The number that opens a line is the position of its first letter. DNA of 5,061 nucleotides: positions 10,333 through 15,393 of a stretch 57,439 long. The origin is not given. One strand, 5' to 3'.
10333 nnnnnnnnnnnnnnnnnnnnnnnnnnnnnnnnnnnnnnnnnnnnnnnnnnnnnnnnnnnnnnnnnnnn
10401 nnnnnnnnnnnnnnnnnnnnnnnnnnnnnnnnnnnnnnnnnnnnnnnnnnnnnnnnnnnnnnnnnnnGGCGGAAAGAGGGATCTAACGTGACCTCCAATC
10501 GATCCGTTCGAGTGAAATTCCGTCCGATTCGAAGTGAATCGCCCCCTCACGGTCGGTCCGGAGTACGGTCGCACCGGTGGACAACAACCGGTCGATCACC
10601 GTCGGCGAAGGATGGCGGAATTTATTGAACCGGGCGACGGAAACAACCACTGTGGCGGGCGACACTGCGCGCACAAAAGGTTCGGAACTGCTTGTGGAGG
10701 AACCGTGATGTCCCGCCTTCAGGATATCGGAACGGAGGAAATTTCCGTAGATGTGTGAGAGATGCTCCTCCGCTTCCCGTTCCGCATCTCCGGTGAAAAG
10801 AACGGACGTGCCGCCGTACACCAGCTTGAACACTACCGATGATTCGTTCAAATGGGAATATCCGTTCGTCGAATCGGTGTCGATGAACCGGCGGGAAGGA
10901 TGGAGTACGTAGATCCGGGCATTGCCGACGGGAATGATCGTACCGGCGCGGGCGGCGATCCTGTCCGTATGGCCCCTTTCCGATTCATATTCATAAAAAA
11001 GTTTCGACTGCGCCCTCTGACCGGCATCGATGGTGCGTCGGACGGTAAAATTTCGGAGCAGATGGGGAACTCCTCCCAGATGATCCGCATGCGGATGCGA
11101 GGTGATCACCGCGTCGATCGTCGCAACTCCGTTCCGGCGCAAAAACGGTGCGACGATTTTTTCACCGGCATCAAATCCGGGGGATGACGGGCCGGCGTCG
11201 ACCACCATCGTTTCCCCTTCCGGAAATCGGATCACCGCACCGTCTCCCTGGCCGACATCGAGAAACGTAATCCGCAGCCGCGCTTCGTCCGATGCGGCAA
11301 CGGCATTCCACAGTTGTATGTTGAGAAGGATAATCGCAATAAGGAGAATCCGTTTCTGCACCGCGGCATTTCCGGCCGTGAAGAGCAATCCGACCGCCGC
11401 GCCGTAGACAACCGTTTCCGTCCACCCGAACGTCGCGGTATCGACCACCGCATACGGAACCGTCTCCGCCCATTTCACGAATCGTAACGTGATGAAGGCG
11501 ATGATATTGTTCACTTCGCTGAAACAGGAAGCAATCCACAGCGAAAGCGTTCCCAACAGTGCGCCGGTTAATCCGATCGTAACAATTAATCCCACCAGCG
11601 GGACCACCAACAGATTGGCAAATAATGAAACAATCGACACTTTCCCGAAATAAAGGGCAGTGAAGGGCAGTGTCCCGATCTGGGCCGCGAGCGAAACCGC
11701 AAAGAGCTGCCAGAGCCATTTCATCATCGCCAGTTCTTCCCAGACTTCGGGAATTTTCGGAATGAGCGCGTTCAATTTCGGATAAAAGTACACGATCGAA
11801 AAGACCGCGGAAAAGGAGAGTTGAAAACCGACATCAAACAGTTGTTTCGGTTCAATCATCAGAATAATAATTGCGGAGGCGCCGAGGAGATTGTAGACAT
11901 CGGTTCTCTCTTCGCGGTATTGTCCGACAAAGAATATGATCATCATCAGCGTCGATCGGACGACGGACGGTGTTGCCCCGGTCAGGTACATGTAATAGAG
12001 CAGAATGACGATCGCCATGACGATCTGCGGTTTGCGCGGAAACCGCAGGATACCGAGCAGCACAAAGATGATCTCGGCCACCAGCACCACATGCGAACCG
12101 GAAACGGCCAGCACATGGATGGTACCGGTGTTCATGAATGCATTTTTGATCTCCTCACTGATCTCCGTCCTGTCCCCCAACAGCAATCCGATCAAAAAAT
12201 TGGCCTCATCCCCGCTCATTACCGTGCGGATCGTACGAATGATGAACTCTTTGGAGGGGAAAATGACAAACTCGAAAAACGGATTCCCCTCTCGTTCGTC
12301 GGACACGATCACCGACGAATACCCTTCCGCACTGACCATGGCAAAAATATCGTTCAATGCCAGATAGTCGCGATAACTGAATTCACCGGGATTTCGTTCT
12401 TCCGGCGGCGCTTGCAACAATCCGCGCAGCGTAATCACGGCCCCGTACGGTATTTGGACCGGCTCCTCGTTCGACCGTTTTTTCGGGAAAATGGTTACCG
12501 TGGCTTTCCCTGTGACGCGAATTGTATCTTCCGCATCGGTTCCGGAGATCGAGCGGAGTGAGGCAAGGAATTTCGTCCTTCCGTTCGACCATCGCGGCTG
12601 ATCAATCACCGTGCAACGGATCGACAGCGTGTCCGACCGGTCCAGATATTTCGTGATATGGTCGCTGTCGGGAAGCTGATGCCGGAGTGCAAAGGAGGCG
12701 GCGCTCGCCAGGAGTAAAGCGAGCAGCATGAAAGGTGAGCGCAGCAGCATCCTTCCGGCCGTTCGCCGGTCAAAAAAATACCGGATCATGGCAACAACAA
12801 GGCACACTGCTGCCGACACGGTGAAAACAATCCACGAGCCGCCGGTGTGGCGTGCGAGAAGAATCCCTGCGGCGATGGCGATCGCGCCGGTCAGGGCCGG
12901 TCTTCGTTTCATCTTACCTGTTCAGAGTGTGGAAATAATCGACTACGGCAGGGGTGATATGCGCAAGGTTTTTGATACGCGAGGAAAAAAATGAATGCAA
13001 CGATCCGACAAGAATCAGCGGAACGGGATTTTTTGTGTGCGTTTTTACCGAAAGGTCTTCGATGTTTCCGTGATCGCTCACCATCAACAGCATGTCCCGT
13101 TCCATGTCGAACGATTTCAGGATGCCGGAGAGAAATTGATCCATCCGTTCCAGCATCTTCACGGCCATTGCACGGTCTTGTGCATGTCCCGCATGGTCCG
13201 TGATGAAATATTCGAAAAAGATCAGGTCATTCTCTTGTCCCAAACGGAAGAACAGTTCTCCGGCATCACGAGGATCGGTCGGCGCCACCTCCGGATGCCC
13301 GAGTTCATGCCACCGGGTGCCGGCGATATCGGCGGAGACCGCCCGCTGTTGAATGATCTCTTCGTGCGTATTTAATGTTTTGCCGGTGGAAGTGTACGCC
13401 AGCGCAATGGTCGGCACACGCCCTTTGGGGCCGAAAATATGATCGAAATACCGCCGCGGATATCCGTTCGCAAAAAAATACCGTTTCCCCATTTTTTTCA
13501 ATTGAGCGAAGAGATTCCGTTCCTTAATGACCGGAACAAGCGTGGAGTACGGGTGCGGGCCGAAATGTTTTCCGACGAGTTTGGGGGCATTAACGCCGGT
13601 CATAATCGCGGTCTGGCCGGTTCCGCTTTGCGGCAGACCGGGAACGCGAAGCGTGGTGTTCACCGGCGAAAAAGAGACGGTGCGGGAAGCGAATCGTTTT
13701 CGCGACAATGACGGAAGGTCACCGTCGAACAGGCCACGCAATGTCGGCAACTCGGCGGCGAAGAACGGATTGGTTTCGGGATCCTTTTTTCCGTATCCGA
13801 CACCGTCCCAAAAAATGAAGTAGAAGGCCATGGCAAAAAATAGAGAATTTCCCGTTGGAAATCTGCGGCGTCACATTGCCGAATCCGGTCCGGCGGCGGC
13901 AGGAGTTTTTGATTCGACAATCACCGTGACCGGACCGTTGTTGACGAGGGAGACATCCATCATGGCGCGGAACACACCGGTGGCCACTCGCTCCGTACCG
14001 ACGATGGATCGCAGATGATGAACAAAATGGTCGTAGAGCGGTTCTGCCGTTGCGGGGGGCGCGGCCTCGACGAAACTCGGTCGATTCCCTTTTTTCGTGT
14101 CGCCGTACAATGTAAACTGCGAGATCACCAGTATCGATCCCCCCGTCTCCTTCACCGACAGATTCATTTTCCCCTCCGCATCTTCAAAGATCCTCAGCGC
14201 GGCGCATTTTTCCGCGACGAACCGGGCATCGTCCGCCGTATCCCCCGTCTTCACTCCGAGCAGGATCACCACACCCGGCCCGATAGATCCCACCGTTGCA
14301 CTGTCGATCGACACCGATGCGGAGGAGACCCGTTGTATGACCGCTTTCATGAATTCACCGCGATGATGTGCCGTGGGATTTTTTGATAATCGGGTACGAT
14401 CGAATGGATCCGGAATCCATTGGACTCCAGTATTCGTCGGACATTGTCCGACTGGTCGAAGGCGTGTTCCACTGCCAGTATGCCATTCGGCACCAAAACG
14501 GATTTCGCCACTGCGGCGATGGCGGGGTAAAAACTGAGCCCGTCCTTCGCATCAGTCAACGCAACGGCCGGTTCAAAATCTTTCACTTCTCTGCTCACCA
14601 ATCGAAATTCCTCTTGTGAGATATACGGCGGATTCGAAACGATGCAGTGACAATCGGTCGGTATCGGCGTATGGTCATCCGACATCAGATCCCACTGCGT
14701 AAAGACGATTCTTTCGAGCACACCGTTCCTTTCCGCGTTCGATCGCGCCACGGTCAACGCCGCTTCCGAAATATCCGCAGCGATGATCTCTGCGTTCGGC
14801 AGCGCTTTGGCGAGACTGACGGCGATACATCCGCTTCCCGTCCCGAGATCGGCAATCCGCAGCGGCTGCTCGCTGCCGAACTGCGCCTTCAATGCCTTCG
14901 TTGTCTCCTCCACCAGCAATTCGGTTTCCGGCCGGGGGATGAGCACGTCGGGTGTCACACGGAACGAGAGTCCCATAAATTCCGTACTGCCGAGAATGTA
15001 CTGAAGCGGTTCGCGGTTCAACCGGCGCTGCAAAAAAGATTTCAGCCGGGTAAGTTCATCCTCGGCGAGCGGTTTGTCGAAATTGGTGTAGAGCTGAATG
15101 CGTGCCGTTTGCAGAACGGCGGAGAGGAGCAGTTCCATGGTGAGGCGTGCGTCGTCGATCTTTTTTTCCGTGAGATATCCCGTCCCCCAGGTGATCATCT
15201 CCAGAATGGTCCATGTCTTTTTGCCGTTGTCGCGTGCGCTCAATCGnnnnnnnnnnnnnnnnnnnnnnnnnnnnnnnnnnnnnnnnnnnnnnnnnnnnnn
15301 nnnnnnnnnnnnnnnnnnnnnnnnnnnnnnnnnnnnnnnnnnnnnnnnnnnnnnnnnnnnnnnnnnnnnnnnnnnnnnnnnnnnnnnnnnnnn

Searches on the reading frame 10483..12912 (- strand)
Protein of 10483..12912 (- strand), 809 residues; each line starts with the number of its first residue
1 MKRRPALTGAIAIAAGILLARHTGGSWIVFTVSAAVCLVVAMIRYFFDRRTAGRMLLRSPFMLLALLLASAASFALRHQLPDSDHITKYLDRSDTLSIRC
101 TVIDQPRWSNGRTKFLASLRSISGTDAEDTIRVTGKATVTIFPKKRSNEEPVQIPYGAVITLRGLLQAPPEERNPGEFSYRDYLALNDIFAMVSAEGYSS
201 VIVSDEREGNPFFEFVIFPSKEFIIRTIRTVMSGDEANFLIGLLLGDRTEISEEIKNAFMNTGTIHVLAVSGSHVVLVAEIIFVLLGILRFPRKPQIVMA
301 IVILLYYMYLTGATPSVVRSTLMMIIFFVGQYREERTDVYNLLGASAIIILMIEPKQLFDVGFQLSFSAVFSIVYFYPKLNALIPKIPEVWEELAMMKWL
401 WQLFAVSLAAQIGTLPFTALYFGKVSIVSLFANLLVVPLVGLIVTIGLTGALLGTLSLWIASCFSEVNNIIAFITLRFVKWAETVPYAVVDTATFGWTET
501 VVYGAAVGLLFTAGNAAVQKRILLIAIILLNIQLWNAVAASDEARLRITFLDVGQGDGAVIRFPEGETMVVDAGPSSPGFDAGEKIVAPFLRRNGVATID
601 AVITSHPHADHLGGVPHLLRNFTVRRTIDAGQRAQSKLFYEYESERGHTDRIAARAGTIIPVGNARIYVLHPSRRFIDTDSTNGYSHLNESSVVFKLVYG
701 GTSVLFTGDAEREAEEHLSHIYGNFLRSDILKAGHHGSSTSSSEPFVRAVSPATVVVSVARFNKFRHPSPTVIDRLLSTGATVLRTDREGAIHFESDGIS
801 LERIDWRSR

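Call 12: search_protein_families(library=pfam, proteins=[window:10483-12912:-], max_evalue=0.0001)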
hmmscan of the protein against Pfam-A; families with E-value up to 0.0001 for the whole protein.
window:10483-12912:- (809 aa): 4 families
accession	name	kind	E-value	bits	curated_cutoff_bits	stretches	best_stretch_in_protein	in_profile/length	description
PF03772.21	Competence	-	1.3e-67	228.4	23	1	243-512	1-265/270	Competence protein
PF13567.11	DUF4131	-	1.1e-23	84.2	31.6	1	27-197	5-161/165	Domain of unknown function (DUF4131)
PF00753.33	Lactamase_B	-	6e-18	65.9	22.7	1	553-757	3-192/196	Metallo-beta-lactamase superfamily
PF12706.13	Lactamase_B_2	-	1.8e-08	34.7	27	1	570-712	4-145/200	Beta-lactamase superfamily domain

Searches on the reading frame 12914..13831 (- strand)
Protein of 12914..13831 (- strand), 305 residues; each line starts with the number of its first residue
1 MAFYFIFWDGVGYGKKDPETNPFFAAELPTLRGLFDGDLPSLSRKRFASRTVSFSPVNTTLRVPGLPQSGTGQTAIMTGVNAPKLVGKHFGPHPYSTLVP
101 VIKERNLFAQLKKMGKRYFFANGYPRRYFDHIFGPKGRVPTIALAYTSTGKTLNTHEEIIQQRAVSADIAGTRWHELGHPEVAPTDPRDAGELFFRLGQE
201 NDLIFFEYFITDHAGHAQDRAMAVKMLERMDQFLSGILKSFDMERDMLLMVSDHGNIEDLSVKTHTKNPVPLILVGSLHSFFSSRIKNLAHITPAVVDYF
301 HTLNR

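Call 13: search_protein_families(library=pfam, proteins=[window:12914-13831:-], max_evalue=0.0001)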
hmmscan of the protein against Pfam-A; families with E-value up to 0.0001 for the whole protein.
window:12914-13831:- (305 aa): 1 family
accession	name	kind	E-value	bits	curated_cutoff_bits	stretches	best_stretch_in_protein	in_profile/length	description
PF01676.23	Metalloenzyme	-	3.3e-20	73.1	24.3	1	199-301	145-249/252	Metalloenzyme superfamily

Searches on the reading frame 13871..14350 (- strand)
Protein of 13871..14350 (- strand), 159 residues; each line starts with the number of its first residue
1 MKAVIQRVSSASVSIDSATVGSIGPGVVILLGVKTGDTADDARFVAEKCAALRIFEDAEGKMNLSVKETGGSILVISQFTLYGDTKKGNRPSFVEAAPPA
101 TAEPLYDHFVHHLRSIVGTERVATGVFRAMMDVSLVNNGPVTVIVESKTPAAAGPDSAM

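Call 13: search_protein_families(library=pfam, proteins=[window:13871-14350:-], max_evalue=0.0001)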
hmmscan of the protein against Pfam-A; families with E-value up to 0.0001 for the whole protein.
window:13871-14350:- (159 aa): 1 family
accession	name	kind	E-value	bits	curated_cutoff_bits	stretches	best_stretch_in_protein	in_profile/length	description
PF02580.21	Tyr_Deacylase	-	6e-59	198.9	25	1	2-146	1-144/144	D-Tyr-tRNA(Tyr) deacylase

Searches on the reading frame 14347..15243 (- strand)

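Call 13: search_protein_families(library=pfam, proteins=[window:14347-15243:-], max_evalue=0.0001)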
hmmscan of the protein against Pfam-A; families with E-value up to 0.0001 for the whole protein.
window:14347-15243:- (298 aa): 9 families
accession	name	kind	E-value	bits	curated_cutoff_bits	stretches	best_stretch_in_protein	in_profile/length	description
PF17827.6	PrmC_N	-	1.2e-20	74.2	23.4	1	15-85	1-71/71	PrmC N-terminal domain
PF05175.20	MTS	-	1.1e-14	54.8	23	1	114-212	19-113/170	Methyltransferase small domain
PF13649.12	Methyltransf_25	-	2.2e-10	41.5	27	1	130-220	1-89/97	Methyltransferase domain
PF13847.12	Methyltransf_31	-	4.1e-10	40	27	1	128-190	5-67/145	Methyltransferase domain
PF06325.19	PrmA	-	6.2e-10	39.5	22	1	128-189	163-224/296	Ribosomal protein L11 methyltransferase (PrmA)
PF01170.24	UPF0020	-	2.9e-07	30.8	22.3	1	149-207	75-131/197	RMKL-like, methyltransferase domain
PF12847.13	Methyltransf_18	-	1.4e-05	25.6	27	0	128-183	16-71/151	Methyltransferase domain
PF08242.18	Methyltransf_12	-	1.5e-05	26.1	30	1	132-186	2-58/98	Methyltransferase domain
PF08241.18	Methyltransf_11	-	4.7e-05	24.4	21.2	0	132-186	2-51/95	Methyltransferase domain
